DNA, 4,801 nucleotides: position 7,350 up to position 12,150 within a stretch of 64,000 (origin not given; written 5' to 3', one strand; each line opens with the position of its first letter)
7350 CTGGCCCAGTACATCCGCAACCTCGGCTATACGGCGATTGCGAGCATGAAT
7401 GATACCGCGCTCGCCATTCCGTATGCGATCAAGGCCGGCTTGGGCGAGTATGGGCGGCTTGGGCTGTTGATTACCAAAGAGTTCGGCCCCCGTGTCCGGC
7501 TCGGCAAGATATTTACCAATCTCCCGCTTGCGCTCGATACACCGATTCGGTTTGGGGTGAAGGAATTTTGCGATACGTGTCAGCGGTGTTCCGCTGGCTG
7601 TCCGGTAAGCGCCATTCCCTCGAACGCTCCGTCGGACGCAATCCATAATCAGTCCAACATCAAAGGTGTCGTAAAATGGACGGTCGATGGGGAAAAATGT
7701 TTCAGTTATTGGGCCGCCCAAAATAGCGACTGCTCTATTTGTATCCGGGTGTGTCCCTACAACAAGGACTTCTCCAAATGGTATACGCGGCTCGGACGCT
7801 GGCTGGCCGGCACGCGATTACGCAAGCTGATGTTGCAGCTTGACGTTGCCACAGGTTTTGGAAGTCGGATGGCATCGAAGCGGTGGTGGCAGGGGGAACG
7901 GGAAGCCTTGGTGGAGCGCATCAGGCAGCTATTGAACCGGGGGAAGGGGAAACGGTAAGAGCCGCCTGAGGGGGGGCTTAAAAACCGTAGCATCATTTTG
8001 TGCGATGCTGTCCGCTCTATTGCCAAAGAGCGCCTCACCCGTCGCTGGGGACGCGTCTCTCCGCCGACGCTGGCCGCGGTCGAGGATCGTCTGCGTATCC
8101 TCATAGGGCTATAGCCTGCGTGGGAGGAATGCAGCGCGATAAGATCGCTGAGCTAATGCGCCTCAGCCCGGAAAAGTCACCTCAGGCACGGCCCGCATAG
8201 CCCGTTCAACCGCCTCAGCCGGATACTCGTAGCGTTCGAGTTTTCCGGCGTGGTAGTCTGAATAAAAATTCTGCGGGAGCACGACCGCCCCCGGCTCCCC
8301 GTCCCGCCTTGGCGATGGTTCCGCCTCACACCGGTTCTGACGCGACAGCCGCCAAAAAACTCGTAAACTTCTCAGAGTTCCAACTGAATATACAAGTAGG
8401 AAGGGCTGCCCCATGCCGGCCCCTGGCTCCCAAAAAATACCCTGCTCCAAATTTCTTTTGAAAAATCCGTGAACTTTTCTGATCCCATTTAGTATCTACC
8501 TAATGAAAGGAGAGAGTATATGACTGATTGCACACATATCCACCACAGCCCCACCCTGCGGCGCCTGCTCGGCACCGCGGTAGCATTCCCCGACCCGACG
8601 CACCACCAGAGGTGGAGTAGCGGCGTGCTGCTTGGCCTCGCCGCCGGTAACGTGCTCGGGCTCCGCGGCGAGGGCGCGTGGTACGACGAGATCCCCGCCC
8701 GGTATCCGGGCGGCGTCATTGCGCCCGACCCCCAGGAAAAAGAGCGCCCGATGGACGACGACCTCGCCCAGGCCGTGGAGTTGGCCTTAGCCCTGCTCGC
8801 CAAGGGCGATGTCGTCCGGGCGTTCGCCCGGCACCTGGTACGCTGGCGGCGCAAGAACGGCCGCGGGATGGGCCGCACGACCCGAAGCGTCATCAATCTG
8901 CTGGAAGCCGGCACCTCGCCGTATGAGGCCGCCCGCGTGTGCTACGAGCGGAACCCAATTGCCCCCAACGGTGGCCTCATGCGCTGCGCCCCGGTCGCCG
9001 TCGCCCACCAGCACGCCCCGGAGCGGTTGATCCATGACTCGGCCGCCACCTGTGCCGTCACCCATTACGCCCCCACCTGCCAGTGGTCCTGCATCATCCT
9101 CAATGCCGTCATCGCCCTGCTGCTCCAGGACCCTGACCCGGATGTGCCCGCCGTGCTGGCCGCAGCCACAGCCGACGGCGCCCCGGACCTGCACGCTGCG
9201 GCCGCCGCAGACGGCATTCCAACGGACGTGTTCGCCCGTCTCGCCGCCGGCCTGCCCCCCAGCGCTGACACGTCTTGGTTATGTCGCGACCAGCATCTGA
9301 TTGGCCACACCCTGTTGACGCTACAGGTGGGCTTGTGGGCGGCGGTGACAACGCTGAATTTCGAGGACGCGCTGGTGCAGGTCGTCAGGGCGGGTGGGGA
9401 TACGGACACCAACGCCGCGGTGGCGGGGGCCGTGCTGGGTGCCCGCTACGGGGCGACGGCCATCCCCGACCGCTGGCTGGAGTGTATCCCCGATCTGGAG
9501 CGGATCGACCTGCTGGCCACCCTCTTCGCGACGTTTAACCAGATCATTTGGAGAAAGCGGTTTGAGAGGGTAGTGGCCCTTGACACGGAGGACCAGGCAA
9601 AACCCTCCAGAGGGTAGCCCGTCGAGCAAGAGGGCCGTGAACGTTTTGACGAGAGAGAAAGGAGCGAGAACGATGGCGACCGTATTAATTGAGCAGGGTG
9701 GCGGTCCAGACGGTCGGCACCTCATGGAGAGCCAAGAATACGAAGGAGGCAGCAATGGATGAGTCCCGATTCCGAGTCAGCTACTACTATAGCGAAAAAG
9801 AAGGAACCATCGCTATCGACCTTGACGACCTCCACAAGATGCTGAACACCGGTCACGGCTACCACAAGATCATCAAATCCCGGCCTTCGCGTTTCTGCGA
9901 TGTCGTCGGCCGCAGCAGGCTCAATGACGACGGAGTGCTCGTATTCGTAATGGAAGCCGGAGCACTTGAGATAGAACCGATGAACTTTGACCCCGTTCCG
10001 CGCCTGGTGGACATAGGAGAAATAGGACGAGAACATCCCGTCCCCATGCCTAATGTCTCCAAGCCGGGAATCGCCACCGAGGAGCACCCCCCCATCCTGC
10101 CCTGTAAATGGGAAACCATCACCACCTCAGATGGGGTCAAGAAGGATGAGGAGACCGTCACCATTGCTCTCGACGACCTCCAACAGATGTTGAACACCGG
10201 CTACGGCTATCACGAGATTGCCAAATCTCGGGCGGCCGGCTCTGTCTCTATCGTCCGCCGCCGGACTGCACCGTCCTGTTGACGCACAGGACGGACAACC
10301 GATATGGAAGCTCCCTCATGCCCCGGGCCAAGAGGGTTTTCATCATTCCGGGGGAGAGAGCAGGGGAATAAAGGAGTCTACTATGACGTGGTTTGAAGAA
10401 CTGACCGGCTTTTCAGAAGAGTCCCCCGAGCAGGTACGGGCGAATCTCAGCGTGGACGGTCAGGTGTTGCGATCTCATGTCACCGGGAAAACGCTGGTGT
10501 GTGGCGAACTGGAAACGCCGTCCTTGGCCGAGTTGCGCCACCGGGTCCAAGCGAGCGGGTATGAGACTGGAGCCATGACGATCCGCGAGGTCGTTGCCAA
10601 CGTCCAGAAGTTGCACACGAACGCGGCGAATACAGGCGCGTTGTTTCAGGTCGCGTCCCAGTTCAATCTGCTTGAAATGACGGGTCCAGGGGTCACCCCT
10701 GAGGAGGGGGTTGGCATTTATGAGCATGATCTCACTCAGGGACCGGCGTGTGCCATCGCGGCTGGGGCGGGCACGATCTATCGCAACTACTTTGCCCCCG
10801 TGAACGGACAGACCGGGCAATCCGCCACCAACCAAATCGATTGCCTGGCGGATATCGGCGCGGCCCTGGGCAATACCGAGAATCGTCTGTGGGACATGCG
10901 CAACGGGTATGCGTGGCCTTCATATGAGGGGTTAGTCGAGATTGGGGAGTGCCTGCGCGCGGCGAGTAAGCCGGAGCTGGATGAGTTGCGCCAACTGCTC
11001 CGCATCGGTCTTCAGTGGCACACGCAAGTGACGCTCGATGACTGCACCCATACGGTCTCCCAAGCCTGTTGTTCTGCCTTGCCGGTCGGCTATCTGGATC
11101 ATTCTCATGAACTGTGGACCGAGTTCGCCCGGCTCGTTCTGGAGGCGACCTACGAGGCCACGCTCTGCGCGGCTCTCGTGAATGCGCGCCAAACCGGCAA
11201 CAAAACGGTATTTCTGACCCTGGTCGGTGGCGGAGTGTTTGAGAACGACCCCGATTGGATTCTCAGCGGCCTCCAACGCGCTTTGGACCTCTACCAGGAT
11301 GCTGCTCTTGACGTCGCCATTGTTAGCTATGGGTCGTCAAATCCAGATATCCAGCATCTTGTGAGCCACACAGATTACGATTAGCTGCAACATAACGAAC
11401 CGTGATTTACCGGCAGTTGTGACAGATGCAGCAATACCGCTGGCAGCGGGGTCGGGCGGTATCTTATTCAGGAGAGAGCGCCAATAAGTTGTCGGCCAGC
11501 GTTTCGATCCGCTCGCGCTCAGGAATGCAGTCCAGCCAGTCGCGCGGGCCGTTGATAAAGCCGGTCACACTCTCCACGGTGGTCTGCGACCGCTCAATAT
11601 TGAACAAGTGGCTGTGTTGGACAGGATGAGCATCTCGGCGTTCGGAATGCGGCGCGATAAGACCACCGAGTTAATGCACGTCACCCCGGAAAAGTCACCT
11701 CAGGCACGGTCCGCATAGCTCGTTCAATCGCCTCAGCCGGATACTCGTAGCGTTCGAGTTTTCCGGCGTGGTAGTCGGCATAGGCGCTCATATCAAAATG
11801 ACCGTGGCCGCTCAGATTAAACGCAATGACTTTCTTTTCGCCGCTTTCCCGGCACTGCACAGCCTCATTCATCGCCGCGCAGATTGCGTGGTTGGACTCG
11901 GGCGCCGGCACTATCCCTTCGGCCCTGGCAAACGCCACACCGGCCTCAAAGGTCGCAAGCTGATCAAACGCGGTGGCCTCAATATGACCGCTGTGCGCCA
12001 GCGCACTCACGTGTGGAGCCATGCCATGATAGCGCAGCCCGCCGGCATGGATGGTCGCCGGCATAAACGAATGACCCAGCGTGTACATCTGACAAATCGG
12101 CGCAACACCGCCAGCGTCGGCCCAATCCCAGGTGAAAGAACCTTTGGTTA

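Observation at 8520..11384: Three-gene module pairing an ADP-ribosylglycohydrolase with a PARG/macro-like protein and a tandem-repeat protein, with no obvious ADP-ribosyltransferase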

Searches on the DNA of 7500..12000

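Call 76: search_rna_families(source=window, start=7500, end=12000, threshold=evalue, max_evalue=0.1)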
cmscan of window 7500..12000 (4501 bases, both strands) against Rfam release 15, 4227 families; matches with E-value up to 0.1: 0.
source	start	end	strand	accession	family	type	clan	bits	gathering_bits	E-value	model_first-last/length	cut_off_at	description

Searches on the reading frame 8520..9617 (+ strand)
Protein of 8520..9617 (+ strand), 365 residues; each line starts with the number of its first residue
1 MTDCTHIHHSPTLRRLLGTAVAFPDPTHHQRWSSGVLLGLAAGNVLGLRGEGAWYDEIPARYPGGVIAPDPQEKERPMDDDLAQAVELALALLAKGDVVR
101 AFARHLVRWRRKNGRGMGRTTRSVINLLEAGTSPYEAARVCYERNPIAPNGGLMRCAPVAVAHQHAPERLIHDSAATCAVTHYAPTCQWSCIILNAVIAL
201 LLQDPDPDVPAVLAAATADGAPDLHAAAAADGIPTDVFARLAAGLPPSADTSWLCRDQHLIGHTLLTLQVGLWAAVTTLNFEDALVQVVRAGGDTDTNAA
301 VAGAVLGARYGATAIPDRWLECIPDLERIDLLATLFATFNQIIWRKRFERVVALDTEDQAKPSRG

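Call 4: search_protein_families(library=ncbifam, proteins=[window:8520-9617:+], max_evalue=1)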
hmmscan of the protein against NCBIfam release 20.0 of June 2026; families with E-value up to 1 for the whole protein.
window:8520-9617:+ (365 aa): 2 families
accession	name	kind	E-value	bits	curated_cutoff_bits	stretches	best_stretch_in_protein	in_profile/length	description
NF041672.1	ADPriboarghdlase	equivalog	1.2e-22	80.1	490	2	262-336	281-356/361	ADP-ribosylarginine hydrolase Tri1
TIGR02662.1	dinitro_DRAG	equivalog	1.6e-22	80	337.05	2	264-322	208-266/287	ADP-ribosyl-[dinitrogen reductase] hydrolase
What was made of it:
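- On Tri1 (NF041672) or DraG (TIGR02662) equivalogs: 80.1 bits against 490, and 80.0 bits against 337 (call 4).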

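Call 5: search_protein_families(library=padloc, proteins=[window:8520-9617:+], max_evalue=1)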
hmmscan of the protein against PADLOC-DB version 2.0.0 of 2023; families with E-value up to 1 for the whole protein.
window:8520-9617:+ (365 aa): 0 families
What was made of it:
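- No PADLOC model hits any of the three proteins (call 5).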

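Call 6: search_protein_families(library=pfam, proteins=[window:8520-9617:+], max_evalue=1)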
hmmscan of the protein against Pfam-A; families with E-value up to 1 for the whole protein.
window:8520-9617:+ (365 aa): 2 families
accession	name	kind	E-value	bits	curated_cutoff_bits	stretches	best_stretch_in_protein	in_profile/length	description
PF03747.19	ADP_ribosyl_GH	-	1.5e-54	186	26.2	1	35-318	1-287/287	ADP-ribosylglycohydrolase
PF04255.20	DUF433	-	0.11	12.8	23.6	0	115-136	15-36/56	Protein of unknown function (DUF433)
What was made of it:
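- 8520..9617 (+): ADP-ribosylglycohydrolase (ARH/ARG fold), 365 aa. PF03747 at E 1.5e-54 over the full-length model (call 6).
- On ADP-ribosylglycohydrolase superfamily (PF03747, ARH/ARG): 186 bits against a cutoff of 26.2, E 1.5e-54, model positions 1-287 of 287 (call 6).
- On Bacterial-type PARG (TIGR02452 / PF10021 DUF2263): No Pfam or NCBIfam family at E <= 1 (calls 4, 6).
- Checked: ARH (8520-9617, 365 aa): PF03747 at E 1.5e-54, 186 bits against a cutoff of 26.2, covering the whole model (call 6).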

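Call 12: search_solved_structures(query=window:8520-9617:+, max_evalue=0.001)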
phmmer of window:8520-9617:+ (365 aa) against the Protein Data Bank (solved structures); distinct sequences matched with E-value up to 0.001: 18.
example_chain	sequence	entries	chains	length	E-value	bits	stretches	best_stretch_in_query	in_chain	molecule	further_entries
6dre_A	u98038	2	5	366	1.7e-19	73.5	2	261-334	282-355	ADP-ribosyl-(Dinitrogen reductase) hydrolase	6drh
2cwc_A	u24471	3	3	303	1.4e-15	60.7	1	34-334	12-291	ADP-ribosylglycohydrolase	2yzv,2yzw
2woe_A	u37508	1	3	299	3.4e-15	59.4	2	267-323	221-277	ADP-RIBOSYL-[DINITROGEN REDUCTASE] GLYCOHYDROLASE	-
2woc_A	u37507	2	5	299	4.6e-15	58.9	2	267-323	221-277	ADP-RIBOSYL-[DINITROGEN REDUCTASE] GLYCOHYDROLASE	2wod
1t5j_A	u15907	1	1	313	6.4e-13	51.9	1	276-333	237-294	Hypothetical protein MJ1187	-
2g4k_A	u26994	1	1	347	4.1e-11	45.9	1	282-334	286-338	ADP-ribosylhydrolase 3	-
2foz_A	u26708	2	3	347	4.1e-11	45.9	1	282-334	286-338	ADP-ribosylhydrolase like 2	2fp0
5zqy_A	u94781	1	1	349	4.2e-11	45.9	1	282-334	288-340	Poly(ADP-ribose) glycohydrolase ARH3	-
7akr_AAA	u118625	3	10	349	4.2e-11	45.9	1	282-334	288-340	ADP-ribose glycohydrolase ARH3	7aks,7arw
9rfd_A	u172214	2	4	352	4.3e-11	45.9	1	282-334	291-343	ADP-ribosylhydrolase ARH3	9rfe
6d36_C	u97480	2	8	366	4.7e-11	45.8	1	282-334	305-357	Poly(ADP-ribose) glycohydrolase ARH3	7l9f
2qty_A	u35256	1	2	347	4.9e-11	45.7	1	281-334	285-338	Poly(ADP-ribose) glycohydrolase ARH3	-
6d3a_C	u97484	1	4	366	1.7e-10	43.9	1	282-334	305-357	Poly(ADP-ribose) glycohydrolase ARH3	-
7l9h_C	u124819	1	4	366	2.8e-10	43.2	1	282-334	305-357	ADP-ribose glycohydrolase ARH3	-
7l9i_C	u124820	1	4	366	6.1e-10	42.1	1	282-334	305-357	ADP-ribose glycohydrolase ARH3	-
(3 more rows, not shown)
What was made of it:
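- Closest known: Writer+eraser pairs: DarT-DarG, Tre1-Tri1, DraT-DraG. Same: Tri1 and DraG are the best PDB and NCBIfam relatives of the window ARH (calls 4, 12).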

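Call 74: search_solved_structures(query=window:8520-9617:+, max_evalue=1e-12, show_alignments=4)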
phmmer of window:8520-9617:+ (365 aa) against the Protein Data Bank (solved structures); distinct sequences matched with E-value up to 1e-12: 5.
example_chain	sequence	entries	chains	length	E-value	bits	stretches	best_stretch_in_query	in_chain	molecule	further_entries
6dre_A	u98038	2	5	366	1.7e-19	73.5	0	261-334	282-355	ADP-ribosyl-(Dinitrogen reductase) hydrolase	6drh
2cwc_A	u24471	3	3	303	1.4e-15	60.7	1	34-334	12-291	ADP-ribosylglycohydrolase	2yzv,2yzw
2woe_A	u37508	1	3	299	3.4e-15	59.4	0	267-323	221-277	ADP-RIBOSYL-[DINITROGEN REDUCTASE] GLYCOHYDROLASE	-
2woc_A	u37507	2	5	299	4.6e-15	58.9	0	267-323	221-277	ADP-RIBOSYL-[DINITROGEN REDUCTASE] GLYCOHYDROLASE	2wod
1t5j_A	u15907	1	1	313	6.4e-13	51.9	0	276-333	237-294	Hypothetical protein MJ1187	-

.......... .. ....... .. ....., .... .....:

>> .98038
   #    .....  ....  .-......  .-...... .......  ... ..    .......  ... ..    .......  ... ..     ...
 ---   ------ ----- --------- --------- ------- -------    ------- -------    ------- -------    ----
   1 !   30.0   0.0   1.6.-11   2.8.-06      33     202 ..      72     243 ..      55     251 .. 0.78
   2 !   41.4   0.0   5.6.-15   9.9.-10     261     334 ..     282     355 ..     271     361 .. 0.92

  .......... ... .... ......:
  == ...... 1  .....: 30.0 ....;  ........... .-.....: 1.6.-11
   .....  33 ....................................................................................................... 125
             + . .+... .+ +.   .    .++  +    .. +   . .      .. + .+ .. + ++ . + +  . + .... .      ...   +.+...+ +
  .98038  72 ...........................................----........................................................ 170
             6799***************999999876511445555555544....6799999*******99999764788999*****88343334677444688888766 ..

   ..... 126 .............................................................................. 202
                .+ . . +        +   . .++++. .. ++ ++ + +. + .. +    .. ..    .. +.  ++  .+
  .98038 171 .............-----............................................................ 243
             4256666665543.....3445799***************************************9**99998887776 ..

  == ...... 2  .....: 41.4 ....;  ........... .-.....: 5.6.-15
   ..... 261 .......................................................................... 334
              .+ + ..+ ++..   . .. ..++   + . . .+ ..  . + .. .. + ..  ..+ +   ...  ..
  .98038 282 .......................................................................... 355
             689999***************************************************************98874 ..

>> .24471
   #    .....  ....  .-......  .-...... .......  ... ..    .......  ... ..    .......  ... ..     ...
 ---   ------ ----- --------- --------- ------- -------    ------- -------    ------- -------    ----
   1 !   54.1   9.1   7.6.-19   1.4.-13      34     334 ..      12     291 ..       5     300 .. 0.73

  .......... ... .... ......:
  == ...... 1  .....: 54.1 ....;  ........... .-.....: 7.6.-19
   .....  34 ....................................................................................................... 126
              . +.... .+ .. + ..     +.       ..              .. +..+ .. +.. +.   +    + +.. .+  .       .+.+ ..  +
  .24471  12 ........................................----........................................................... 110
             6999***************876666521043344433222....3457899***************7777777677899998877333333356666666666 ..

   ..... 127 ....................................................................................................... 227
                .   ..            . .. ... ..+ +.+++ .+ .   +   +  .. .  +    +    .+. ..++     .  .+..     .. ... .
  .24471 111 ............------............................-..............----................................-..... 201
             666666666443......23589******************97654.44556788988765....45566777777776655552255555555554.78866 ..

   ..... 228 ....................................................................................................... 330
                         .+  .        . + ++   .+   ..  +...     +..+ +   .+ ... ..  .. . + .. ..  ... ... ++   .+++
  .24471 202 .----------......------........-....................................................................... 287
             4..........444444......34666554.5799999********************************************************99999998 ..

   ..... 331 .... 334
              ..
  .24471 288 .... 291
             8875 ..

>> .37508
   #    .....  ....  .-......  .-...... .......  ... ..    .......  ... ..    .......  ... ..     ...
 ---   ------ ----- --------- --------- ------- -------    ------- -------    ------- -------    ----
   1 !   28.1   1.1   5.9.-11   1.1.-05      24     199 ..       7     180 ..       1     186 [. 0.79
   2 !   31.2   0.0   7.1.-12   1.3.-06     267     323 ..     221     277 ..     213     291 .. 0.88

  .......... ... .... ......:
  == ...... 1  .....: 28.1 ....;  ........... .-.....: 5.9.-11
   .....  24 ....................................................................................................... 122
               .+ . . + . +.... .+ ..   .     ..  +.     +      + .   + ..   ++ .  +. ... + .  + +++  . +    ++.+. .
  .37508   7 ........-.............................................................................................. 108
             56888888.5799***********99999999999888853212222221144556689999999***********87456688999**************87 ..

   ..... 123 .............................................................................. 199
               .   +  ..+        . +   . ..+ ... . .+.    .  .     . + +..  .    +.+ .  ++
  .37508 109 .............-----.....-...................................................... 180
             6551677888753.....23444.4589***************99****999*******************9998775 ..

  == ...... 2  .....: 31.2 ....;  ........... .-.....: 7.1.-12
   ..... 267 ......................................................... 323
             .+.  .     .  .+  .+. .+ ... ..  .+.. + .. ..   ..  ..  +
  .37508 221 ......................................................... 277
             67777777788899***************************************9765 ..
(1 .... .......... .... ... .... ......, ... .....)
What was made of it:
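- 8520..9617 (+): PDB relatives are Tri1, DraG and ARH3 (calls 12, 74).
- On ADP-ribosylglycohydrolase superfamily (PF03747, ARH/ARG): The alignments to DraG, Tri1 and the T. thermophilus enzyme (call 74) show E, DD, GNG..MR, TH and GGDTDT retained.
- ARH fold and motifs (calls 6, 74).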

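Call 75: search_protein_families(library=phrogs, proteins=[window:8520-9617:+], max_evalue=0.01)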
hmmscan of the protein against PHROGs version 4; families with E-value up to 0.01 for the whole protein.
window:8520-9617:+ (365 aa): 2 families
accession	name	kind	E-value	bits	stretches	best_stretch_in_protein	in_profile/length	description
phrog_6572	-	other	1.4e-24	87.9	1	37-340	12-308/325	ADP-ribosylglycohydrolase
phrog_22100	-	unknown function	2.4e-07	31.4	1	34-198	4-164/306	-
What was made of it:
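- It has no ART, PADLOC or PHROGs match (calls 5, 6, 75).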
